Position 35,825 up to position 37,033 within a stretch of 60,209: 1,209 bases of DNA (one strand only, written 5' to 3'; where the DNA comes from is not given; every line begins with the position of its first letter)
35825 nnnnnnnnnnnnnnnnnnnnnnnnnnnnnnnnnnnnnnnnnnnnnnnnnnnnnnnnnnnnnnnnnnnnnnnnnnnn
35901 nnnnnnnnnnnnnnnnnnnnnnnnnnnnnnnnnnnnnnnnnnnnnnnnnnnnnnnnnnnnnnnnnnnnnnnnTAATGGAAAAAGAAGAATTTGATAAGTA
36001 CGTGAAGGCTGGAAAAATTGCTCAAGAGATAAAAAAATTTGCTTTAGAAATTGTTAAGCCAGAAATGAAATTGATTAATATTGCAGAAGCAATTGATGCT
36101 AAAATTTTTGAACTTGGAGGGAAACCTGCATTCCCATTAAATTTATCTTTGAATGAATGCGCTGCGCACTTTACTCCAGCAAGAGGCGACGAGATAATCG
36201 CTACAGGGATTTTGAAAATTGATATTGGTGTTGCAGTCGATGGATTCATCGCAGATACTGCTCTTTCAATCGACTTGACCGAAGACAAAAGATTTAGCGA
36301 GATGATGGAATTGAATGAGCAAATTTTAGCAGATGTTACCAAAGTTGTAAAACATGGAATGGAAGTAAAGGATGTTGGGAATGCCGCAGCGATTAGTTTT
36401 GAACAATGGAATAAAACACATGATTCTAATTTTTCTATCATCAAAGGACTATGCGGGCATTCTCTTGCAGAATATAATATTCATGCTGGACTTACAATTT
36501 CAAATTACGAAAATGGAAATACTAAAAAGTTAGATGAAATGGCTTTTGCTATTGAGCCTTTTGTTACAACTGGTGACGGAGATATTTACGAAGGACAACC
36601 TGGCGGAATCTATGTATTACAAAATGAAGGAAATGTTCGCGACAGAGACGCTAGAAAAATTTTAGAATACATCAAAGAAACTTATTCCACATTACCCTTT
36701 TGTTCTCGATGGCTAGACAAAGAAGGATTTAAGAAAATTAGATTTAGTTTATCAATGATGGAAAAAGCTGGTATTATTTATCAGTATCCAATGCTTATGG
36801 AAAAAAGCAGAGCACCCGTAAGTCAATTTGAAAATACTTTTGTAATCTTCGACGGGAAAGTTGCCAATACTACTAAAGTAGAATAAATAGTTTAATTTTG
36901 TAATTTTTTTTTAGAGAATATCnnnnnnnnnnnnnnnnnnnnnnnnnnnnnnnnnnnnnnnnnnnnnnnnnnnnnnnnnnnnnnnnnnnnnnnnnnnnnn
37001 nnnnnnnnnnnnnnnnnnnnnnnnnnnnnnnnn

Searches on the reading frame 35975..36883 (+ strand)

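Call 44: search_protein_families(library=pfam, proteins=[window:35975-36883:+], max_evalue=0.001)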
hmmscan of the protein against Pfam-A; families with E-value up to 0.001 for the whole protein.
window:35975-36883:+ (303 aa): 1 family
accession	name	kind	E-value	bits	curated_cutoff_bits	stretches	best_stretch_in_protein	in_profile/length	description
PF00557.29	Peptidase_M24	-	4e-20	72.9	23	1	9-214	3-191/208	Metallopeptidase family M24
